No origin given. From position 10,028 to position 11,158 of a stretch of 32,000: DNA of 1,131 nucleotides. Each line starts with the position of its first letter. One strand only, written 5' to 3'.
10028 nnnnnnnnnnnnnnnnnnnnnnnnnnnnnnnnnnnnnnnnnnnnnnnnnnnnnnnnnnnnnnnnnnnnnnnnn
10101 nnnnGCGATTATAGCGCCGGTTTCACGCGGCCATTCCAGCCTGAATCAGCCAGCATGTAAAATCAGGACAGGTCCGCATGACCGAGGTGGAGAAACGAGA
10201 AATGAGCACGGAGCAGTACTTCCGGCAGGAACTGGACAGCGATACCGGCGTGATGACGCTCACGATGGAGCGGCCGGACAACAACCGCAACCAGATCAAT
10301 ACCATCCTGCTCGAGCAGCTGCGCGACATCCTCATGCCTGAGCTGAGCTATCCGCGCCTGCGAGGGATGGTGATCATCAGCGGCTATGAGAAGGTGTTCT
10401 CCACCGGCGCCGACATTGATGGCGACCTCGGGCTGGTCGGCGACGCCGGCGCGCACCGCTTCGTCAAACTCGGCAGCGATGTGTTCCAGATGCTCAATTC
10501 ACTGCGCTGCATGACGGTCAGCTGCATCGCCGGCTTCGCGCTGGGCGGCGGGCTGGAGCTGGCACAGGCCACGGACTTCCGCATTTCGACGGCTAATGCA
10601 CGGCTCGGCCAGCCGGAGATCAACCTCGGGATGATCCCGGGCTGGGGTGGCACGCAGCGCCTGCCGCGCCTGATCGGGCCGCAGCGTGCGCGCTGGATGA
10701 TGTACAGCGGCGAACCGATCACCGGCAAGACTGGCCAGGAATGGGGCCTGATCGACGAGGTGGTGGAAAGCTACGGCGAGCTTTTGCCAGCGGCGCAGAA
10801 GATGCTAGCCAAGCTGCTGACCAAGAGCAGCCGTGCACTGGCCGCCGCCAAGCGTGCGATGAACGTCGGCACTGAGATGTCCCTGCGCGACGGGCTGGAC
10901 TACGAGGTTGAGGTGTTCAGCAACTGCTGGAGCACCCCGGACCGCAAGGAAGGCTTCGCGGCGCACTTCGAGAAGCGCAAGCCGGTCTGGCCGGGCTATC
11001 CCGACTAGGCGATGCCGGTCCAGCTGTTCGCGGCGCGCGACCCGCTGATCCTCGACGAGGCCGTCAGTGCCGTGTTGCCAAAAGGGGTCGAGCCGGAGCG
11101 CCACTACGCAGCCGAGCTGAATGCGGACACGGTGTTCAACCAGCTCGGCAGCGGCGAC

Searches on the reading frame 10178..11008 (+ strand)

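Call 65: search_protein_families(library=pfam, proteins=[window:10178-11008:+], max_evalue=0.001)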
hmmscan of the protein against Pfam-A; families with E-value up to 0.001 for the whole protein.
window:10178-11008:+ (276 aa): 2 families
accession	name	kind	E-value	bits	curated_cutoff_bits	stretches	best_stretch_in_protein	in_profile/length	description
PF00378.25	ECH_1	-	1e-48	166.3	27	1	22-272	3-249/251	Enoyl-CoA hydratase/isomerase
PF16113.10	ECH_2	-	3.7e-25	89.6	27.2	2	27-198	3-174/335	Enoyl-CoA hydratase/isomerase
